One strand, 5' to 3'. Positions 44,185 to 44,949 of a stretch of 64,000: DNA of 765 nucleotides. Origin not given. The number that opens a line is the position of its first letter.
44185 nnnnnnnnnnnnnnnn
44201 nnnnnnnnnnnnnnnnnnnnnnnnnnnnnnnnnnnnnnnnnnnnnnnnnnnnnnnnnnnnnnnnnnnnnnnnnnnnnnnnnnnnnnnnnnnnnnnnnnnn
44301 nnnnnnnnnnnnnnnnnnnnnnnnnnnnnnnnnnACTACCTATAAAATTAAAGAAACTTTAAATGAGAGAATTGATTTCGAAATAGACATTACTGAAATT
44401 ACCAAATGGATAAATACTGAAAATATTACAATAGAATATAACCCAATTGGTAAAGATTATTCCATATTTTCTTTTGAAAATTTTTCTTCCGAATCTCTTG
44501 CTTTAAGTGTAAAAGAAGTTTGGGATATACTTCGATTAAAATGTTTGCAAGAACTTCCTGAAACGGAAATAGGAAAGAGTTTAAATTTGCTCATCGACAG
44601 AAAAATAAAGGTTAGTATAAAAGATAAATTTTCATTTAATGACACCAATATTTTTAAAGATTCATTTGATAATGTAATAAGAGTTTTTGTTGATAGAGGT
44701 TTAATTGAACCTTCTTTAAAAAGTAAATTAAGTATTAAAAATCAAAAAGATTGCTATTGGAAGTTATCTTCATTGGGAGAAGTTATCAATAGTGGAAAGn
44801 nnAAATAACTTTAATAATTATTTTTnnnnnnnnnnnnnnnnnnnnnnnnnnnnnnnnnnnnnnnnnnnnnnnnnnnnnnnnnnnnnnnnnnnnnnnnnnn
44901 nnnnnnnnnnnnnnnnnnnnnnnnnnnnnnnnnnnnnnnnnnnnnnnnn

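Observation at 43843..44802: DUF4062 protein with a novel ~200-aa C-terminal domain inside the cassette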

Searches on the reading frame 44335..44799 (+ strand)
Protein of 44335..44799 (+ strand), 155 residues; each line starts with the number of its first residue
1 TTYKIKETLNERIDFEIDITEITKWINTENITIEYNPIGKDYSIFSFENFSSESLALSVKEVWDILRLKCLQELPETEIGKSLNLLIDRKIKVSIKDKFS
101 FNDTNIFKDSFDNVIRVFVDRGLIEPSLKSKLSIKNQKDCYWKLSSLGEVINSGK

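Call 31: search_solved_structures(query=window:44335-44799:+, max_evalue=10, show_alignments=2)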
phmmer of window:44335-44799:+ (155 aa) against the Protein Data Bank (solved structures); distinct sequences matched with E-value up to 10: 4.
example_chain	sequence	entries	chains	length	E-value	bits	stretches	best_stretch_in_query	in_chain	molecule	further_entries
7upp_A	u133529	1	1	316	0.012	18.9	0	55-92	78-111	DHT03 protein A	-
7upp_B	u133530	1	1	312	0.23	14.7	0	55-90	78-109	DHT03 protein B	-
2llz_A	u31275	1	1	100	0.79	13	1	48-84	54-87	Uncharacterized protein yjdK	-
2k9m_A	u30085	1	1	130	1.4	12.1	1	53-100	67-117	RNA polymerase sigma factor RpoN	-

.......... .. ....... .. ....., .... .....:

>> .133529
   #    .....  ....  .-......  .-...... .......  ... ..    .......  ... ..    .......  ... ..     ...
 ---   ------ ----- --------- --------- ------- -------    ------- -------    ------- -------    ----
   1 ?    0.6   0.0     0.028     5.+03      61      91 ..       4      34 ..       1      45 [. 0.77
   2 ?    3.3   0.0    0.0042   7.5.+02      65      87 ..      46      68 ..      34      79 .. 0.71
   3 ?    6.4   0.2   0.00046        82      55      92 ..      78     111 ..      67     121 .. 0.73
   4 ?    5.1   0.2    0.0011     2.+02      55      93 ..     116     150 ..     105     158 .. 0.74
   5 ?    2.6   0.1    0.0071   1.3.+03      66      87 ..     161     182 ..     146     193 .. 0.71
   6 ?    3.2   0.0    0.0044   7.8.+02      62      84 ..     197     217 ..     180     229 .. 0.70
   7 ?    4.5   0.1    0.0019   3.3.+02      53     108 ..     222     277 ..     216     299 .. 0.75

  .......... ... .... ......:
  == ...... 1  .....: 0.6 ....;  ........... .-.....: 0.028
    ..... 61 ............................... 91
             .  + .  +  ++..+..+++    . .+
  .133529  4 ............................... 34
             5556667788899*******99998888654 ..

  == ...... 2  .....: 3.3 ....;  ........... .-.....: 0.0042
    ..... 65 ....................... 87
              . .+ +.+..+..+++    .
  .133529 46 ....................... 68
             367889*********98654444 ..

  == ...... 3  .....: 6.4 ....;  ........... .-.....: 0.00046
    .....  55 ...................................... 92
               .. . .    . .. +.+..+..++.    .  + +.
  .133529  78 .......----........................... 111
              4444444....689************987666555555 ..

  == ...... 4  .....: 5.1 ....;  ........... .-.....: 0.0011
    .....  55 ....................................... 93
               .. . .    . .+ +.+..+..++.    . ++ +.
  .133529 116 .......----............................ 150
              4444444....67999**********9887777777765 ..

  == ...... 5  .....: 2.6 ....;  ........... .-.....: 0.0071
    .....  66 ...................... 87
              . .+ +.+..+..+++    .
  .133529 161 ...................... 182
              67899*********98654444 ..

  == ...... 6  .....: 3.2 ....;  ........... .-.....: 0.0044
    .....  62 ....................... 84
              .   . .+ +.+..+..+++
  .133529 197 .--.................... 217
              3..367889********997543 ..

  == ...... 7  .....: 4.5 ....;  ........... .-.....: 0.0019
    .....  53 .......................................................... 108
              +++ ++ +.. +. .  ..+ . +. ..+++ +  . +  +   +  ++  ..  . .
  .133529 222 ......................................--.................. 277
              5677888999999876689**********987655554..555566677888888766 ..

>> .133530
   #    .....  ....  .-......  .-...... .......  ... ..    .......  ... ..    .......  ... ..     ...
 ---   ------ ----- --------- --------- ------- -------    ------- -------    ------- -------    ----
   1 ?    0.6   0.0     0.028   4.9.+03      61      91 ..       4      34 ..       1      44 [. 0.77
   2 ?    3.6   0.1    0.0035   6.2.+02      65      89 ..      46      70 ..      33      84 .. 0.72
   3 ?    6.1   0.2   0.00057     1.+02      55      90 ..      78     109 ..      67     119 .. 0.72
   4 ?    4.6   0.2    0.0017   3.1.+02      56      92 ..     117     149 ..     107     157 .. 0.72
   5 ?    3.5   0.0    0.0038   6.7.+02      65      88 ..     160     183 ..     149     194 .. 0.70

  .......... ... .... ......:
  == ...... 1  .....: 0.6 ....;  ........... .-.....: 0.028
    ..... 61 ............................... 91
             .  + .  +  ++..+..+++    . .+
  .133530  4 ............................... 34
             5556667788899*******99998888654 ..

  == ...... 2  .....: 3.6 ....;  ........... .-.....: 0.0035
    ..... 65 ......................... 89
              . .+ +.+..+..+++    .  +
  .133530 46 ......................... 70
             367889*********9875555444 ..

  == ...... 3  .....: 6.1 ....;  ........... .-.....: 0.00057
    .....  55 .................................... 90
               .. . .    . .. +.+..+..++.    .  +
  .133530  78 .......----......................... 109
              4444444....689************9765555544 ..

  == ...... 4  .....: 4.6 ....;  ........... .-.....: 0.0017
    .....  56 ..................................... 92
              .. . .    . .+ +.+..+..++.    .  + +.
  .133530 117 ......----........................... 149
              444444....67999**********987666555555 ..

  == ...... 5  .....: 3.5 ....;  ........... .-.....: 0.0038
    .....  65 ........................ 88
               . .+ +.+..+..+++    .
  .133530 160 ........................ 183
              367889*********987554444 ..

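Call 34: find_homologous_proteins(query=window:44335-44799:+, max_evalue=0.01)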
Query window:44335-44799:+: 26 candidates shared short words with the query, none scored E <= 0.01.

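Call 40: predict_structure(alignment_id=A2)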
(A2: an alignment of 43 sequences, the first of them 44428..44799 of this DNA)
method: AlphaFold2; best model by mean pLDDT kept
length: 124 residues; sequences in the alignment: 43
mean_pLDDT: 80.6   pTM: 0.73
mean pLDDT of the five models: 80.6, 77.0, 74.9, 74.2, 74.0
residues with pLDDT >= 90: 50; 70-90: 47; 50-70: 18; < 50: 9
segments of 3 or more residues with pLDDT < 50: 1-7
pLDDT, mean of each block of 10 residues (from residue 1): 49 75 87 91 91 88 59 81 92 87 72 95 82
secondary structure, 60 per line:
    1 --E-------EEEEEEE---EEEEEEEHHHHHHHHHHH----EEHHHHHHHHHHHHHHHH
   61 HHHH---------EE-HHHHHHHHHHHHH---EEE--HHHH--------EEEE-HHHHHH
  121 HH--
elements in order: E11-17 E21-27 H28-38 H45-64 H77-89 E93-95 H98-101 E110-113 H115-122

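Call 44: fold_search(model_id=the predicted structure, library=pdb)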
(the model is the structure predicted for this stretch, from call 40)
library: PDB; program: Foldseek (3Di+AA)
matches with E <= 10: 576; with E <= 0.001: 0
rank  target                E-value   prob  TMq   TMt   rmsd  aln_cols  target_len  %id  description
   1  6aht_A                8.7e-03  1.00  0.45  0.50   5.9       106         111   11  Plasmid partitioning protein TubR from Bacillus cereus (released 2019-06-26)
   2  9gjp_A                1.6e-02  0.96  0.39  0.40   6.3       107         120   18  OCCM maturation intermediate stalled with an Arginine Finger mutation in Mcm5: Conformer 2 (released 2025-03-05)
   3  9h88_A                2.3e-02  0.99  0.41  0.44   6.0        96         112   14  Crystal structure of LmrR variant V15aY-RNYW with Val15 replaced by 3-aminotyrosine and evolved as Friedel-Crafts alky (released 2025-04-30)
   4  6aht_B                3.8e-02  0.99  0.46  0.51   5.3        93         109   13  Plasmid partitioning protein TubR from Bacillus cereus (released 2019-06-26)
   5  7tjh_A                3.8e-02  0.91  0.38  0.12   6.1        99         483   21  S. cerevisiae ORC bound to 84 bp ARS1 DNA and Cdc6 (state 1) with flexible Orc6 N-terminal domain (released 2022-10-05)
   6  5zr1_A                6.2e-02  0.87  0.41  0.13   6.1       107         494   20  Saccharomyces Cerevisiae Origin Recognition Complex Bound to a 72-bp Origin DNA containing ACS and B1 element (released 2018-07-11)
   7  9gm7_C                7.0e-02  0.95  0.41  0.14   5.3       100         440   14  MukBEF in a nucleotide-bound state with open neck gate (monomer) (released 2025-03-26)
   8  9gm9_D                8.4e-02  0.93  0.41  0.19   5.3       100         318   14  MukBEF in a DNA capture state (released 2025-03-26)
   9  4lmy_A                8.4e-02  0.92  0.35  0.30   5.7        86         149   12  Structure of GAS PerR-Zn-Zn (released 2014-04-02)
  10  5h3r_A                8.4e-02  0.90  0.38  0.34   7.9       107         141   12  Crystal Structure of mutant MarR C80S from E.coli complexed with operator DNA (released 2017-08-02)
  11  4lmy_B                8.4e-02  0.90  0.34  0.28   5.6        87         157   13  Structure of GAS PerR-Zn-Zn (released 2014-04-02)
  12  3elk_A                9.0e-02  0.97  0.42  0.49   6.1        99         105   10  Crystal structure of putative transcriptional regulator TA0346 from Thermoplasma acidophilum (released 2008-09-30)
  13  6wgi_A                9.0e-02  0.80  0.40  0.15   6.3       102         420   19  Atomic model of the mutant OCCM (ORC-Cdc6-Cdt1-Mcm2-7 with Mcm6 WHD truncation) loaded on DNA at 10.5 A resolution (released 2020-07-15)
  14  5jls                  1.0e-01  0.99  0.45  0.42   2.5        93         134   18  Crystal Structure of Adhesin competence repressor (AdcR) from Streptococcus pyogenes (C-terminally His tagged) (released 2017-05-03)
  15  5yi1                  1.0e-01  0.98  0.45  0.42   3.7        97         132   13  Structure of Lactococcus lactis ZitR, C30AH42A mutant in apo form (released 2017-12-06)
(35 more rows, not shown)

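Call 57: search_protein_families(library=phrogs, proteins=[window:44335-44799:+], max_evalue=0.01)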
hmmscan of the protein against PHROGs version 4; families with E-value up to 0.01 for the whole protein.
window:44335-44799:+ (155 aa): 0 families

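Call 58: search_protein_representatives(protein=window:44335-44799:+)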
Query: 155 residues. Proteins with E-value up to 0.001 (for the whole library): 2; up to 1e-10: 1; up to 1e-30: 1. The best 2 are listed.
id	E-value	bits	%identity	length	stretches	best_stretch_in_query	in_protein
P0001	3.6e-93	325.6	100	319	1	1-155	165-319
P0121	3.7e-06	43.3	34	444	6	32-66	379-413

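Call 64: fold_search(model_id=the predicted structure, library=viral)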
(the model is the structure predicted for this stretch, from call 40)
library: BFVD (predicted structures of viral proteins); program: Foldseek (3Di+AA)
matches with E <= 10: 612; with E <= 0.001: 0
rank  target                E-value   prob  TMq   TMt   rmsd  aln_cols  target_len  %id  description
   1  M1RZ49                3.6e-03  0.98  0.38  0.39  10.6       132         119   16  (no name in the UniProt tables at hand)
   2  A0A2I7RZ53            1.6e-02  0.99  0.43  0.57   4.9       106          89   16  (no name in the UniProt tables at hand)
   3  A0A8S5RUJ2            3.5e-02  0.93  0.34  0.43   6.9       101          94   13  (no name in the UniProt tables at hand)
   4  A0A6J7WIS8            3.5e-02  0.85  0.40  0.15  16.5       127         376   14  AAA domain containing protein [uncultured Caudovirales phage]
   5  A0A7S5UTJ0            5.8e-02  0.96  0.46  0.59   5.3       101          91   13  (no name in the UniProt tables at hand)
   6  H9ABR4                9.5e-02  0.97  0.40  0.58   2.9        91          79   11  ORF13 [Halogeometricum pleomorphic virus 1]
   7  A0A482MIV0            9.5e-02  0.96  0.44  0.48   5.2        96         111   10  PadR family transcriptional regulator [Nodularia phage vB_NspS-kac68v162]
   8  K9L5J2                9.5e-02  0.89  0.35  0.48   7.1        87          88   14  Uncharacterized protein [Pectobacterium phage phiTE]
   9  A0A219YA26            1.0e-01  0.97  0.44  0.57   4.0        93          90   12  (no name in the UniProt tables at hand)
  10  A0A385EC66            1.1e-01  0.98  0.53  0.26   2.5        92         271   12  Uncharacterized protein [Caulobacter phage CcrPW]
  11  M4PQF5                1.1e-01  0.92  0.41  0.52   6.7        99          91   15  (no name in the UniProt tables at hand)
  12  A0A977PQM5            1.1e-01  0.72  0.36  0.39   6.8       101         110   13  (no name in the UniProt tables at hand)
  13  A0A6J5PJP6            1.1e-01  0.93  0.41  0.43   4.0       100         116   10  Uncharacterized protein [uncultured Caudovirales phage]
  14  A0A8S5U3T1            1.1e-01  0.91  0.37  0.48   6.3        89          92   10  Ferric uptake regulation protein [Myoviridae sp. cttp71]
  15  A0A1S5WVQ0            1.4e-01  0.94  0.39  0.34   6.1        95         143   12  (no name in the UniProt tables at hand)
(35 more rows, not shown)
